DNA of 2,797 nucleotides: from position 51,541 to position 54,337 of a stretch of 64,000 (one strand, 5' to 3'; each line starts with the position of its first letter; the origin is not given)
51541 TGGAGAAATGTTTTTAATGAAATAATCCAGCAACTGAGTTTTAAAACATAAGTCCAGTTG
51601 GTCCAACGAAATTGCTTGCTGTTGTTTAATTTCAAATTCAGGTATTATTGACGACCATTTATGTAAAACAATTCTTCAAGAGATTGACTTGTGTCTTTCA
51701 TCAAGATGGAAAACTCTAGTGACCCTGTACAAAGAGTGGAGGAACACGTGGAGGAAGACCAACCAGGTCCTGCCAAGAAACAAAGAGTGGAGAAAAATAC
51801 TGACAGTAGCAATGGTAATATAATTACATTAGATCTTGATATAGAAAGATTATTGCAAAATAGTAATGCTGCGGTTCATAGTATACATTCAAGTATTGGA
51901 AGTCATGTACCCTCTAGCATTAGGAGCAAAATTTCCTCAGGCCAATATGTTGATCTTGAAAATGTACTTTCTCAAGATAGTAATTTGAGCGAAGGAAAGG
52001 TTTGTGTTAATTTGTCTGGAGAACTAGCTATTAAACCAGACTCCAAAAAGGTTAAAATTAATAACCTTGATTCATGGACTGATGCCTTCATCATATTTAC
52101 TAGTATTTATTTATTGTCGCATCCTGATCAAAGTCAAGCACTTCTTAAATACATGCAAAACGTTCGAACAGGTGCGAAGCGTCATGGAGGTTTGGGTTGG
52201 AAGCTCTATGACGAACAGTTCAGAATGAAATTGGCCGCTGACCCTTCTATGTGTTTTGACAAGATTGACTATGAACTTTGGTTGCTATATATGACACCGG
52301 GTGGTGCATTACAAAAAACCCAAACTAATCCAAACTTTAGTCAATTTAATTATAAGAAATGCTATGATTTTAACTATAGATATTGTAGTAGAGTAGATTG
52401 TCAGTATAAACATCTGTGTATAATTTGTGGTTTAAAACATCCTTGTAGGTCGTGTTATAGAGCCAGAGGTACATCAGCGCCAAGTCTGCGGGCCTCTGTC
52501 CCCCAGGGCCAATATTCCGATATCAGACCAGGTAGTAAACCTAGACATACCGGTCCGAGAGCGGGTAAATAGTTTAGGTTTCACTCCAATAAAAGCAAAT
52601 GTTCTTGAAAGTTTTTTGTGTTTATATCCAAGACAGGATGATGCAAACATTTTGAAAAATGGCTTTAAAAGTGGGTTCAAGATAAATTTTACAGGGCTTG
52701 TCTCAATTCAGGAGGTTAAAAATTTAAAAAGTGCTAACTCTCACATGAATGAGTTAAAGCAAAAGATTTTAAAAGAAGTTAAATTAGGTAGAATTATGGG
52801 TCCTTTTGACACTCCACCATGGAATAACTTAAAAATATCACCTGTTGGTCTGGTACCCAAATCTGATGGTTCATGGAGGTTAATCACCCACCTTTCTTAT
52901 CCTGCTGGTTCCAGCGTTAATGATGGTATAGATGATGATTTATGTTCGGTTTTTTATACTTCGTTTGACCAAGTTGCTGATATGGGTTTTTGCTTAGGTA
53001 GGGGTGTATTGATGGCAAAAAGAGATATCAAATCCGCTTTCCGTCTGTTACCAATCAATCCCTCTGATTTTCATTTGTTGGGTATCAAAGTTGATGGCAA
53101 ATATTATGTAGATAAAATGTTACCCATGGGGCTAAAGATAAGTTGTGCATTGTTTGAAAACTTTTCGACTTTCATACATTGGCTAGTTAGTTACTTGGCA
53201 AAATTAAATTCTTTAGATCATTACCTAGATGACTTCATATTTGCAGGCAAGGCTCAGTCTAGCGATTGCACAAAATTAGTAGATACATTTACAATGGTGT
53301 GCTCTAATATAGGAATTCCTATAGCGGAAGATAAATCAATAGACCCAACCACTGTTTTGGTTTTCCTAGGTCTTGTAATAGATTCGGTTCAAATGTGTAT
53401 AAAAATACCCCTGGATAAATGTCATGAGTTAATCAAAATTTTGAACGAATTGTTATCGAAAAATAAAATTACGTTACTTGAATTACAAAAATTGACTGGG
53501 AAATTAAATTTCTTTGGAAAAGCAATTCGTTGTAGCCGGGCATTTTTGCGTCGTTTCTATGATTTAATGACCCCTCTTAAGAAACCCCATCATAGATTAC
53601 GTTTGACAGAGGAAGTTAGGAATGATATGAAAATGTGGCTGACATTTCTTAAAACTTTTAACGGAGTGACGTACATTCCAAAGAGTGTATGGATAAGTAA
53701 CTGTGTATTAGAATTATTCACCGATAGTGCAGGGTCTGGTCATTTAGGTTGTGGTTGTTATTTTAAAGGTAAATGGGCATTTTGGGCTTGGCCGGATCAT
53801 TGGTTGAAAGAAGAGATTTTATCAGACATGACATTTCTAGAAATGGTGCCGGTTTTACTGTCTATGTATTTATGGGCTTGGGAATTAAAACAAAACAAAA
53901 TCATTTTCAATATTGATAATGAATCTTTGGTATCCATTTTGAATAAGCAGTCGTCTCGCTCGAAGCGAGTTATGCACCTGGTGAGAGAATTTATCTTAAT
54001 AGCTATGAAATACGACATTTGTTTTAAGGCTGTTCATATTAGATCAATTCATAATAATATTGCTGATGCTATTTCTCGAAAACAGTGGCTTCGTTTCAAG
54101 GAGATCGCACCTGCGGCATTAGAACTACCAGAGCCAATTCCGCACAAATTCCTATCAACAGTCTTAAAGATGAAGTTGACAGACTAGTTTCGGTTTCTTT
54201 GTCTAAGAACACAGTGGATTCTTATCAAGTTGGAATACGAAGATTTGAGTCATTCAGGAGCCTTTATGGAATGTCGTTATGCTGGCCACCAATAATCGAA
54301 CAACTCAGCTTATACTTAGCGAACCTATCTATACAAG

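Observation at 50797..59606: Apparently intact Ngaro/DIRS-type tyrosine-recombinase retrotransposon with four ORFs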

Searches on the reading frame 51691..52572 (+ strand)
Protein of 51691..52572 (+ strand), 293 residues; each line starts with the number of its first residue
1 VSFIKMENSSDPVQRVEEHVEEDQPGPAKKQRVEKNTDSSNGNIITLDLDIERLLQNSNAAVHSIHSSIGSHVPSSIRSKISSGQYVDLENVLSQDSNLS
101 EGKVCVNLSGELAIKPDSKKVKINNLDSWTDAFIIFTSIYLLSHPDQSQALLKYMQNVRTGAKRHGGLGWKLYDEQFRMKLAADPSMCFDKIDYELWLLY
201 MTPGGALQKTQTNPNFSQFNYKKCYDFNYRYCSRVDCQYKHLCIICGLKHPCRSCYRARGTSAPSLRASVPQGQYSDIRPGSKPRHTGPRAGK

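Call 7: search_protein_families(library=pfam, proteins=[window:51691-52572:+], max_evalue=0.1)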
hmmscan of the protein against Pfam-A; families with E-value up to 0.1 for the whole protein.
window:51691-52572:+ (293 aa): 0 families

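Call 11: list_cluster_members(proteins=[window:51706-52572:+, window:52616-54187:+, window:52745-54187:+, window:54085-55086:+, window:54271-55086:+, window:55214-55813:+])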
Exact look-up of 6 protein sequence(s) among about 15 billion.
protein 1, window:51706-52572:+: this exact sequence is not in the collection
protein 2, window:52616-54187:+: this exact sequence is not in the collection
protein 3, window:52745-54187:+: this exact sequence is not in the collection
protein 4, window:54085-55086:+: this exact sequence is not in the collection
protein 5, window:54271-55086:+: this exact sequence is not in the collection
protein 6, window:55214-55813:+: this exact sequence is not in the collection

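Call 74: predict_structure(protein=window:51706-52572:+)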
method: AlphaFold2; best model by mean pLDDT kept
length: 288 residues; sequences in the alignment: 1
mean_pLDDT: 31.3   pTM: 0.19
mean pLDDT of the five models: 31.3, 31.2, 30.2, 28.4, 27.8
residues with pLDDT >= 90: 0; 70-90: 0; 50-70: 2; < 50: 286
segments of 3 or more residues with pLDDT < 50: 1-6, 11-288
pLDDT, mean of each block of 10 residues (from residue 1): 42 41 37 28 28 26 33 41 37 30 28 32 35 37 34 28 25 24 24 26 28 28 27 25 25 28 31 39 43
secondary structure, 60 per line:
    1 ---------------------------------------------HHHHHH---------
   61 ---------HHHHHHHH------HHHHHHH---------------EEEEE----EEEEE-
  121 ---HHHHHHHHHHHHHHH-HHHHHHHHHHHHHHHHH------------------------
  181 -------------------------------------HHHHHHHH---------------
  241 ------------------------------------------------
elements in order: H46-51 H70-77 H84-90 E106-110 E115-119 H124-138 H140-156 H218-225

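Call 76: search_solved_structures(query=A3, max_evalue=5, show_alignments=1)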
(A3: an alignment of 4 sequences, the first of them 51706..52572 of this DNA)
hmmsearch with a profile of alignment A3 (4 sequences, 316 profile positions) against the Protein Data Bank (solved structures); distinct sequences matched with E-value up to 5: 2.
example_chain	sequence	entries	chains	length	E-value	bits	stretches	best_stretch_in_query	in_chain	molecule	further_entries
4ktr_A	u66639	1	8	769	0.26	13.7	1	158-190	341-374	Glycoside hydrolase family 65 central catalytic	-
4ktp_A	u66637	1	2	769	0.26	13.7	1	158-190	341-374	Glycoside hydrolase family 65 central catalytic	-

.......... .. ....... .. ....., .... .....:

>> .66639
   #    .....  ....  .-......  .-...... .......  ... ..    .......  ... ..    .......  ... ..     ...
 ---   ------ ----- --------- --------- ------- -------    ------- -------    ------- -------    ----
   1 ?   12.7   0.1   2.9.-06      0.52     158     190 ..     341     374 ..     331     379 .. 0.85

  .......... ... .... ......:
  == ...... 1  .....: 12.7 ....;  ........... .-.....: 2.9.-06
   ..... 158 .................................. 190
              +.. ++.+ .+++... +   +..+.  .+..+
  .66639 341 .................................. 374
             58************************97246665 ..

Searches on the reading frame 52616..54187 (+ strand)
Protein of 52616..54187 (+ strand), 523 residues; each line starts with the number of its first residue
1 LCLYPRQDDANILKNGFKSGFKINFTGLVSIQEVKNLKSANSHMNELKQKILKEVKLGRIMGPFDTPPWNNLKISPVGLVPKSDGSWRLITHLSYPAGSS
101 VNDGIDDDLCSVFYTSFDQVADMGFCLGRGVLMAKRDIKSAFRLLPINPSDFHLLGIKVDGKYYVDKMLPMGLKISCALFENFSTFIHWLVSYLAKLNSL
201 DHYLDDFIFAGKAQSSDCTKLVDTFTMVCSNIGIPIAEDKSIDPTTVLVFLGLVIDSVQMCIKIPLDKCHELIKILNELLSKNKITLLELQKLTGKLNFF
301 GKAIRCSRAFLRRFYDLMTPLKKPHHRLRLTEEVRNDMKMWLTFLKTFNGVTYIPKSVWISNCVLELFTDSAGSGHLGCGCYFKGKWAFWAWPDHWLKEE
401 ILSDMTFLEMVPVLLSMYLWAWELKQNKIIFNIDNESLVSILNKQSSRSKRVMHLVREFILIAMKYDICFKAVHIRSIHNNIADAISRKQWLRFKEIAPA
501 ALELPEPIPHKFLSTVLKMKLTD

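Call 7: search_protein_families(library=pfam, proteins=[window:52616-54187:+], max_evalue=0.1)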
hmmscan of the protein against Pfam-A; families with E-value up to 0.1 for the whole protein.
window:52616-54187:+ (523 aa): 3 families
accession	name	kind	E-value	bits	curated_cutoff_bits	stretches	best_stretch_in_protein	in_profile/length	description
PF00078.32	RVT_1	-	2.2e-08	34.5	29.6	1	80-241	1-189/205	Reverse transcriptase (RNA-dependent DNA polymerase)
PF13456.12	RVT_3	-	0.00036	20.9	21.6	1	421-488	55-121/123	Reverse transcriptase-like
PF06817.19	RVT_thumb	-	0.0052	17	27.6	1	278-337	5-64/66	Reverse transcriptase thumb domain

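Call 8: find_homologous_proteins(query=window:52616-54187:+)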
Query window:52616-54187:+ (523 aa): 602 proteins with E <= 0.001 among 8000 candidates; the best 120 are listed.
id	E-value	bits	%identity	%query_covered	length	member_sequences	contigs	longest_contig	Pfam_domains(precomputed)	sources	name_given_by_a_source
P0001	1.2e-227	776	64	99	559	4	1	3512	PF00078.33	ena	-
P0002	3.3e-227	774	64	99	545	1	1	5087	PF00078.33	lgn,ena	-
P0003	7.7e-226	770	65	99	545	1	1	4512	PF00078.33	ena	-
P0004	3.0e-219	748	64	96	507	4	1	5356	PF00078.33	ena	-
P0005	4.7e-217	741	62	100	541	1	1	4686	PF00078.33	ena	-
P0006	6.8e-216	737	60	100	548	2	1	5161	PF00078.33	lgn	-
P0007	4.5e-205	701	58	100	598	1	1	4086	PF00078.33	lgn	-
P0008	1.7e-203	696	57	99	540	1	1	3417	PF00078.33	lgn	-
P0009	8.0e-202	690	57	99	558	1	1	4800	PF00078.33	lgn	-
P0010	8.7e-202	690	64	89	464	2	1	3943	PF00078.33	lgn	-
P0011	2.2e-199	682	58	98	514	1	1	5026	PF00078.33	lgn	-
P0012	2.1e-198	679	57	99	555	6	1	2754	PF00078.33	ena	-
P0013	6.8e-198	677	57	99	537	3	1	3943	PF00078.33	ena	-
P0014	1.1e-197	677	56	100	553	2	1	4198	PF00078.33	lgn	-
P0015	1.6e-197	676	57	100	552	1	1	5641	PF00078.33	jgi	-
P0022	5.1e-195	668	58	99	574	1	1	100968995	PF00078.33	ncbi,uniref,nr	ncbi:uncharacterized protein LOC128556673 [Mercenaria mercenaria]|uniref:uncharacterized protein LOC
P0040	2.1e-180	620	55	90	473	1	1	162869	PF00078.33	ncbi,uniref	ncbi:uncharacterized protein LOC134240321 isoform X1 [Saccostrea cucullata]|uniref:uncharacterized p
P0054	6.1e-173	595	58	87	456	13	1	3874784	PF00078.33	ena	-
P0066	5.0e-170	585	50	100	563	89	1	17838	PF00078.33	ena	-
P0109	4.5e-163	562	49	99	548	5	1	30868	PF00078.33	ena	-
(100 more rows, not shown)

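Call 14: find_encoding_contigs(protein=P0022, flank=10000, max_places=3)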
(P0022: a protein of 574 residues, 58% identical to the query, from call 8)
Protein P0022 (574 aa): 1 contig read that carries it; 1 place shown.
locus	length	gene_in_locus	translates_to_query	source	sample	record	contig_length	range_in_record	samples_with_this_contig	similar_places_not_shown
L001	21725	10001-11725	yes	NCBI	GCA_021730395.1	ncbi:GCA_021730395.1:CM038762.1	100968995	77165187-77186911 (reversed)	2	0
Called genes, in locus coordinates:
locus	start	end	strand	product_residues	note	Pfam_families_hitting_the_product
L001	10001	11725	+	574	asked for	PF00078:RVT_1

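Call 19: find_encoding_contigs(protein=P0004, flank=10000, max_places=3)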
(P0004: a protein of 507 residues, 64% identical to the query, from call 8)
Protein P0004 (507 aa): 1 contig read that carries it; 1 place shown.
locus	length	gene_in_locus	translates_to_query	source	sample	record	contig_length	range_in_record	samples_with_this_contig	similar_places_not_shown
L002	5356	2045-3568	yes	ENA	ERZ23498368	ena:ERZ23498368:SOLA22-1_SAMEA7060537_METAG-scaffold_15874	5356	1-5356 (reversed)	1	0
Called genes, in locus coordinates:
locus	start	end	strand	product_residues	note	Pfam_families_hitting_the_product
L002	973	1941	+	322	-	-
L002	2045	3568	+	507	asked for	PF00078:RVT_1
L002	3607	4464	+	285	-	PF00589:Phage_integrase (weak)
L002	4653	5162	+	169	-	-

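Call 20: find_encoding_contigs(protein=P0002, flank=10000, max_places=3)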
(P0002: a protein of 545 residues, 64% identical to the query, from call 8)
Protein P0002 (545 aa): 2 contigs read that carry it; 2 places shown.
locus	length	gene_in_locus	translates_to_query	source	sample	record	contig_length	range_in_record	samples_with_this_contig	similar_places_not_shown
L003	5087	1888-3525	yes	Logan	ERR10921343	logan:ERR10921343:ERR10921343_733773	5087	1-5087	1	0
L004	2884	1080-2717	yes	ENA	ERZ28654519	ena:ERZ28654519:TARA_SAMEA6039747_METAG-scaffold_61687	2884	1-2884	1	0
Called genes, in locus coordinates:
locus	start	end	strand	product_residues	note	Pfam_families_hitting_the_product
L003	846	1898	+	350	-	-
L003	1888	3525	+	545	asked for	PF00078:RVT_1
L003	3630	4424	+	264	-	-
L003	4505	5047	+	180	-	-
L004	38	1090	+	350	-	-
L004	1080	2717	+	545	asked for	PF00078:RVT_1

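Call 43: find_encoding_contigs(protein=P0054, flank=10000, max_places=3)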
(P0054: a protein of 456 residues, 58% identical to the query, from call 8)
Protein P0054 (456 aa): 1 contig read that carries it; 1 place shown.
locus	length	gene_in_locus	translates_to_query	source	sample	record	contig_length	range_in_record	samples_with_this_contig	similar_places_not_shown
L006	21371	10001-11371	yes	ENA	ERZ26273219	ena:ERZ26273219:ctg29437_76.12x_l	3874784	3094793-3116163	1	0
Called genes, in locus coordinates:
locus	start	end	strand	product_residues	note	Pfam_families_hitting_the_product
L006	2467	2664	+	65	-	-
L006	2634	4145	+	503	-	-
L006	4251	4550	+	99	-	-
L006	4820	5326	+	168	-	-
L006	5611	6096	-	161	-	PF13920:zf-C3HC4_3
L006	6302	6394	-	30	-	-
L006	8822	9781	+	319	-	-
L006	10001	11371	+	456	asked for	PF00078:RVT_1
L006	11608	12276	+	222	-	-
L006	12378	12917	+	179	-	-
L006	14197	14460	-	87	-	-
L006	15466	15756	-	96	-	-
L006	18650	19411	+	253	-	PF01498:HTH_Tnp_Tc3_2, PF13358:DDE_3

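Call 48: find_encoding_contigs(protein=P0040, flank=10000, max_places=2)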
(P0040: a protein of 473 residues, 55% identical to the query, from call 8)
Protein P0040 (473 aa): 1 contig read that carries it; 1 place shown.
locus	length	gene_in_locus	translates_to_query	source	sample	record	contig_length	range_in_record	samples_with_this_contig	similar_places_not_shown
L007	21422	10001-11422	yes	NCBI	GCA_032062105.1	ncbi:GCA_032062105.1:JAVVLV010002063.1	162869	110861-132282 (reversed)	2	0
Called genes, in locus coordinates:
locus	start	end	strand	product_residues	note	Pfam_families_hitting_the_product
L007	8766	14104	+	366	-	-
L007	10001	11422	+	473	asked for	PF00078:RVT_1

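Call 49: find_encoding_contigs(protein=P0109, flank=10000, max_places=2)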
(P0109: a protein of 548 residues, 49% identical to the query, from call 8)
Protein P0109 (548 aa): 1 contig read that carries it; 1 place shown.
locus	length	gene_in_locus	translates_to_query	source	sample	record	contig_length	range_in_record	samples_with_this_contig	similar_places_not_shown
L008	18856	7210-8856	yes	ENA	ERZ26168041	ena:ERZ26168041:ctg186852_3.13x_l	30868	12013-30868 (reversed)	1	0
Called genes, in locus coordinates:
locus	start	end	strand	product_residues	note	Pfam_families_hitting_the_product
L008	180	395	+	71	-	-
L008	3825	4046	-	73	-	-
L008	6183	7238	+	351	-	-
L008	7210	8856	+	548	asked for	PF00078:RVT_1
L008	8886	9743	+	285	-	-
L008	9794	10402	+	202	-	PF13472:Lipase_GDSL_2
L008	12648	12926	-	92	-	-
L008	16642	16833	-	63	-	-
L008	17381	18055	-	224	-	-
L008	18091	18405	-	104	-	-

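Call 50: find_encoding_contigs(protein=P0066, flank=10000, max_places=2)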
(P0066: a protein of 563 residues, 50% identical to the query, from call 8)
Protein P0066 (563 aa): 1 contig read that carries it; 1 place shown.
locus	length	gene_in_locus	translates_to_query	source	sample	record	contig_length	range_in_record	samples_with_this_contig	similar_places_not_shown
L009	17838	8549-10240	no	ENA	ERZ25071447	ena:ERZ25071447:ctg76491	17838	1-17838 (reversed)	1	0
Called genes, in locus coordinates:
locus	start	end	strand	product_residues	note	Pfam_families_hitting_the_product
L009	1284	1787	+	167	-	-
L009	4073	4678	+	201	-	-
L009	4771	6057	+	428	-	-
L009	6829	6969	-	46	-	-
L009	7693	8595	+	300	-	-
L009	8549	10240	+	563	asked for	PF00078:RVT_1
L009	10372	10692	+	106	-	-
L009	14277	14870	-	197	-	-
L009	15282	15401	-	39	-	-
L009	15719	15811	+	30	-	-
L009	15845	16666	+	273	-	-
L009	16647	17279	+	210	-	-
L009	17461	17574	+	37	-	-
